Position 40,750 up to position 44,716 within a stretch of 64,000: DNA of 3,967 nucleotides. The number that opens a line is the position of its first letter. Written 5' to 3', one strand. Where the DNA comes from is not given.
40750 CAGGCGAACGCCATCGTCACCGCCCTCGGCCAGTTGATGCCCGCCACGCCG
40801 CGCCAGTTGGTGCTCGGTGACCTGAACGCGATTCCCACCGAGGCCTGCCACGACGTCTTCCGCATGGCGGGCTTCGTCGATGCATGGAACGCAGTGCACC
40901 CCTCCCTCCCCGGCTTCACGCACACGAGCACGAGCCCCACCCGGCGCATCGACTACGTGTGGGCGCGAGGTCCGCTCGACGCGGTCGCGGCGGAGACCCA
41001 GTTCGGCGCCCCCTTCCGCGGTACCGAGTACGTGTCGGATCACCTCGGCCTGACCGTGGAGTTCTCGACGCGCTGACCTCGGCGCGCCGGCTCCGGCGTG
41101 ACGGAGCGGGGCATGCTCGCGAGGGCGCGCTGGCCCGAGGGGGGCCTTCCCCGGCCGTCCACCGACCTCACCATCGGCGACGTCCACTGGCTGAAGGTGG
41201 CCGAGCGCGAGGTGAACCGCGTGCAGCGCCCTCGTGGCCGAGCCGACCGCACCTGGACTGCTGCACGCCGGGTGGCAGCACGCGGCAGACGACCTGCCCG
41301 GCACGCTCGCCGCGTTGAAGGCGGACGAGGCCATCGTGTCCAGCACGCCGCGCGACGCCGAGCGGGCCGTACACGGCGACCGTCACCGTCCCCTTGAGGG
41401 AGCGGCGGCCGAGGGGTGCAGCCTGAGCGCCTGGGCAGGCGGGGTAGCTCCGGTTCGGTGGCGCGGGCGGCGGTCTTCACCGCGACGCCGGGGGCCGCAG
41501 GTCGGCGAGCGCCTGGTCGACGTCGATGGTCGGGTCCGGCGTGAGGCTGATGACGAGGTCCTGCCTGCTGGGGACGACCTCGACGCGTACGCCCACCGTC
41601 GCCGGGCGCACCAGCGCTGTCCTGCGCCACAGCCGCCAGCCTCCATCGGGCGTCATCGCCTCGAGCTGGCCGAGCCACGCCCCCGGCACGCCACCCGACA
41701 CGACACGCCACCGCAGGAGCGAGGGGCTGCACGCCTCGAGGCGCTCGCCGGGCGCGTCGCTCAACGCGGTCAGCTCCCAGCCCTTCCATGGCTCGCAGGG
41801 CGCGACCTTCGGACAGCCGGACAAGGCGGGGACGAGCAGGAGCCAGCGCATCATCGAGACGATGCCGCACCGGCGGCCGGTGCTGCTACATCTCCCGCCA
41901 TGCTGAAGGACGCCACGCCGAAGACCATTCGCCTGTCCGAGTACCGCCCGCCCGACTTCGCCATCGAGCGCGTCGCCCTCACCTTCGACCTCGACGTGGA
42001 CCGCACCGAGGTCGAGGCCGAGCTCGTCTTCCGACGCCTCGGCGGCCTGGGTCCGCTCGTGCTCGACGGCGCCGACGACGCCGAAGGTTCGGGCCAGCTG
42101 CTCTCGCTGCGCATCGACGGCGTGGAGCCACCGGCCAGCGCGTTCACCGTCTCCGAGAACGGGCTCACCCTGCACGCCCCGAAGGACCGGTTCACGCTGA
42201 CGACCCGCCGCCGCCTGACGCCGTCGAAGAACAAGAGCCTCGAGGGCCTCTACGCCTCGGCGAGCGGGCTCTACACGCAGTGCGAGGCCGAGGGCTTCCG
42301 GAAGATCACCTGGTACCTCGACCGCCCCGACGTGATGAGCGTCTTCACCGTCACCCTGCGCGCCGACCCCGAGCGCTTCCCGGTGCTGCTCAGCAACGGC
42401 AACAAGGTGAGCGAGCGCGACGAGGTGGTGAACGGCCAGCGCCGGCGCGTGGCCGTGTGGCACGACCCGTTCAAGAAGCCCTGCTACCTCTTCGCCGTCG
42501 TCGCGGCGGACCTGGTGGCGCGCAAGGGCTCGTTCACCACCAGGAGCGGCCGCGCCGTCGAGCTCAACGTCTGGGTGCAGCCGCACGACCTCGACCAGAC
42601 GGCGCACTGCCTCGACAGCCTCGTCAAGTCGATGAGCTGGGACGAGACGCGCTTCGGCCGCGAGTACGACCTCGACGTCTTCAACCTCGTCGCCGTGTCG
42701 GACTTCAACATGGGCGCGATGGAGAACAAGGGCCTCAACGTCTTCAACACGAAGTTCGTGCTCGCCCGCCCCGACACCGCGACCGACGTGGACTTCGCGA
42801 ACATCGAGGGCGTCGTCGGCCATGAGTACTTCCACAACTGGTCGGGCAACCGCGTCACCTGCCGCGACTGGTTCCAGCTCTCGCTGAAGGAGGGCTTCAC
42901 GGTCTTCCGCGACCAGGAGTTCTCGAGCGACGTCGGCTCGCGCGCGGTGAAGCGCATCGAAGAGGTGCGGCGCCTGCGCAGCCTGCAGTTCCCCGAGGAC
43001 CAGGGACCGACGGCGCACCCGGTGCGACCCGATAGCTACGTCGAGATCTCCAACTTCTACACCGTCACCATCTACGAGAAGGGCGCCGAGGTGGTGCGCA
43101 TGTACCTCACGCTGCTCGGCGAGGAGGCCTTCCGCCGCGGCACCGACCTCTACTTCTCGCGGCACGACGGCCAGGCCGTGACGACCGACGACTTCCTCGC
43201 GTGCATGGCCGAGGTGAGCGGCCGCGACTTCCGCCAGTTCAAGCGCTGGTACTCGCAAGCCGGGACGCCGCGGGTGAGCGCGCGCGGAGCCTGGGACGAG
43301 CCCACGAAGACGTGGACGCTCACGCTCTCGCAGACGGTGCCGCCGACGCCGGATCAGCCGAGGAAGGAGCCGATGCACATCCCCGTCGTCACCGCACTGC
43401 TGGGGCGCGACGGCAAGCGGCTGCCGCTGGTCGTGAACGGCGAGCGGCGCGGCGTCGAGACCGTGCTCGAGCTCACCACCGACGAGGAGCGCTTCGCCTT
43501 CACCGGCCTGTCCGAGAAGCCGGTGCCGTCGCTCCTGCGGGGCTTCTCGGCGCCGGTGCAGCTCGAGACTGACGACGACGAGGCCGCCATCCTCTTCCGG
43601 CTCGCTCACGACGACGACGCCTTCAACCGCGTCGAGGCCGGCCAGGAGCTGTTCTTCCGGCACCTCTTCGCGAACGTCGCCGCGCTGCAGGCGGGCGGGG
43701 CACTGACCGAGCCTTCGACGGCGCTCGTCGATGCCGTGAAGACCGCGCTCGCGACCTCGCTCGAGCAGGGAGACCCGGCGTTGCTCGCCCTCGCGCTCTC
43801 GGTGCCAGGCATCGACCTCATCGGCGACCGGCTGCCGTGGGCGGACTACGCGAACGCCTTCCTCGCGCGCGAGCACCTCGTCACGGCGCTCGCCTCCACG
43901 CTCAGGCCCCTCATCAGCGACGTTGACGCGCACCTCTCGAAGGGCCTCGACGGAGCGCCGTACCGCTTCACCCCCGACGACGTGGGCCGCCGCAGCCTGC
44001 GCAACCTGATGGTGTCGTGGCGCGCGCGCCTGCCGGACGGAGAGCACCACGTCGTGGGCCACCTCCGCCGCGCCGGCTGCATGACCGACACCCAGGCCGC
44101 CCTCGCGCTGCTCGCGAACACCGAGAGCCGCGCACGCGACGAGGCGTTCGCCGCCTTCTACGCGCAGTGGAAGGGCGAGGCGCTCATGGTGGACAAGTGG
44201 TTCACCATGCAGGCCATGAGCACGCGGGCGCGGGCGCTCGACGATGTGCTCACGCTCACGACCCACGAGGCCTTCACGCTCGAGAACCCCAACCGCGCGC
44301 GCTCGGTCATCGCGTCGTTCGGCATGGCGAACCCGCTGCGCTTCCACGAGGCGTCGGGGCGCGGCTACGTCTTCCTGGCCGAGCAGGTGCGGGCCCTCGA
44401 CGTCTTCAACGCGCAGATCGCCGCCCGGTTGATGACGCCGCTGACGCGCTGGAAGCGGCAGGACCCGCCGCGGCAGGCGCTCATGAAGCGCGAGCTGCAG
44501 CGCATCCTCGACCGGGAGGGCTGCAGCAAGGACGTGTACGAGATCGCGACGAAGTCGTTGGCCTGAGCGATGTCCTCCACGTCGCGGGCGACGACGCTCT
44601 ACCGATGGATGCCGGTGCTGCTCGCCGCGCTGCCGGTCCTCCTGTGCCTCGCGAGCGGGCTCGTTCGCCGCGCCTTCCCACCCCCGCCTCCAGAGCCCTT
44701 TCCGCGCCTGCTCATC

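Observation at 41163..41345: Degenerate duplicated fragment of the spermidine-synthase-like gene 3.4 kb downstream of the original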

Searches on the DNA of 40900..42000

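Call 30: search_rna_families(source=window, start=40900, end=42000, threshold=evalue, max_evalue=1)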
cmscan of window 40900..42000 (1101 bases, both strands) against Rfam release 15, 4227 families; matches with E-value up to 1: 1.
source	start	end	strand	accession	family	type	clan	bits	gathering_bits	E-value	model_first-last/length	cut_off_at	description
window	41372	41443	+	RF01750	ZMP-ZTP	Cis-reg; riboswitch;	-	21.1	39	0.63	1-86/86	no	ZMP/ZTP riboswitch aptamer (pfl RNA motif)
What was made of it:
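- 41371..41476 (.): Tail of the gap, 106 bp of unknown origin. The only Rfam hit is a sub-threshold ZTP match, E=0.63, 21 bits vs gathering score 39 (call 30).
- No Rfam family above threshold (call 30).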

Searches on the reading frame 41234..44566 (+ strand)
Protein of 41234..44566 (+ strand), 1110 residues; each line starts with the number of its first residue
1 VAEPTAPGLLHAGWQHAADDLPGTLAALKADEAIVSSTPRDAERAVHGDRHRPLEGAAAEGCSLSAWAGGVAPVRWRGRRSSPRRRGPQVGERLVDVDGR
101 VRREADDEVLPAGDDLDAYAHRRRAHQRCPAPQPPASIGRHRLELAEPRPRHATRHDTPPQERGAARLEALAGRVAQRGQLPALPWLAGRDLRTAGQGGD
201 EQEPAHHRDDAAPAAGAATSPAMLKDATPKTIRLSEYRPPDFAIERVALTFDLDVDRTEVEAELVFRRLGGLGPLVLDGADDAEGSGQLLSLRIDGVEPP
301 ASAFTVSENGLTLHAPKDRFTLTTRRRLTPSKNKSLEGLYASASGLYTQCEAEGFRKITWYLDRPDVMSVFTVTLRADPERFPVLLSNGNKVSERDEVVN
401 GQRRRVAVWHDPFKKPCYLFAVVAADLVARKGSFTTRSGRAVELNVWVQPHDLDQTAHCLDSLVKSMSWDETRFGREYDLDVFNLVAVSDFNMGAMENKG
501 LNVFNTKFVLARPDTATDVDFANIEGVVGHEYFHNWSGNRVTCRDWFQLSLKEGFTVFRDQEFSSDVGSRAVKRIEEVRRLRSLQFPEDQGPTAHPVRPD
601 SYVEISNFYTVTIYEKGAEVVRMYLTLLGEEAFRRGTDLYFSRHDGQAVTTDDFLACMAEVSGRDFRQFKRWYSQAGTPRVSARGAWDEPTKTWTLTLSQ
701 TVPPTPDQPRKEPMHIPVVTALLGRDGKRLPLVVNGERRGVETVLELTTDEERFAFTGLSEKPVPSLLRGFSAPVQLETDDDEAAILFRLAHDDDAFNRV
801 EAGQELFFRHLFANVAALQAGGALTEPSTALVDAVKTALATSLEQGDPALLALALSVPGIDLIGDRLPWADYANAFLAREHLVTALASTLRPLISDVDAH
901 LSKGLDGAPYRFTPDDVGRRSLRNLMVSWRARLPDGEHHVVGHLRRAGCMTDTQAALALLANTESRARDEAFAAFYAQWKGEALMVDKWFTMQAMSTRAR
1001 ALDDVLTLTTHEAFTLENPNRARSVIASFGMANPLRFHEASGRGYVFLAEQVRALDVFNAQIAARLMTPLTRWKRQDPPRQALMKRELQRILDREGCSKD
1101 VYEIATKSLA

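Call 5: search_protein_families(library=pfam, proteins=[window:41234-44566:+], max_evalue=0.01)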
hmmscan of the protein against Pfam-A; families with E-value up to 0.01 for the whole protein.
window:41234-44566:+ (1110 aa): 4 families
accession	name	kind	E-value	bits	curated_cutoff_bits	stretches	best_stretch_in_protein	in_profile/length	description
PF17432.8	DUF3458_C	-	2.7e-96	323.2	24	1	785-1110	3-320/320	Domain of unknown function (DUF3458_C) ARM repeats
PF01433.26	Peptidase_M1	-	3.2e-50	171.2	27.7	1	460-672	3-218/218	Peptidase family M1 domain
PF11940.14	DUF3458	-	9.6e-32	109.7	28.6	1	677-780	1-95/95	Domain of unknown function (DUF3458) Ig-like fold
PF17900.6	Peptidase_M1_N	-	5.4e-09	36.8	25.8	1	333-419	97-186/186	Peptidase M1 N-terminal domain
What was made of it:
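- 41900..44566 (+): pepN (aminopeptidase N, 888 aa). The long ORF from 41234 is only an upstream extension of the reading frame. Pfam Peptidase_M1_N, Peptidase_M1, DUF3458 and DUF3458_C (call 5).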

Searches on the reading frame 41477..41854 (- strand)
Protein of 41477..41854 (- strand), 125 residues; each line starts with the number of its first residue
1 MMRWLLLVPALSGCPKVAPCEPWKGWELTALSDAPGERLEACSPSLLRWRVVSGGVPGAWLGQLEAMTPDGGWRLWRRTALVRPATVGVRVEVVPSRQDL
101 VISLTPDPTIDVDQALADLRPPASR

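Call 12: find_encoding_contigs(protein=window:41477-41854:-, flank=10000, max_places=6)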
Protein window:41477-41854:- (125 aa): no gene with exactly this product is on record in the collection.

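Call 35: find_related_loci(query=window:41480-41854:-, collection=metagenome_contigs, flank=6000)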
Query window:41480-41854:- (125 aa) in metagenome_contigs; peptide patterns used: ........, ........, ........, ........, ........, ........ (x = any residue, [..] = any of these).
591 stretches matched a pattern, but none encodes a relative of the query by tblastn (E <= 1e-3).
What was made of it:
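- Tried and rejected: The first scan with the lipoprotein found nothing (call 35).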

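Call 37: find_related_loci(query=A2, collection=metagenome_contigs, flank=6000)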
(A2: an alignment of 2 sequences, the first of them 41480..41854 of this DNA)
Query A2 (125 aa) in metagenome_contigs; peptide patterns used: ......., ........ (x = any residue, [..] = any of these).
600 stretches matched a pattern (row limit reached: there are more); 1 encode a relative of the query (tblastn E <= 1e-3); 1 distinct loci.
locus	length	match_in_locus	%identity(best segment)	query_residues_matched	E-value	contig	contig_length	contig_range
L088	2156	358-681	59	12-119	2e-38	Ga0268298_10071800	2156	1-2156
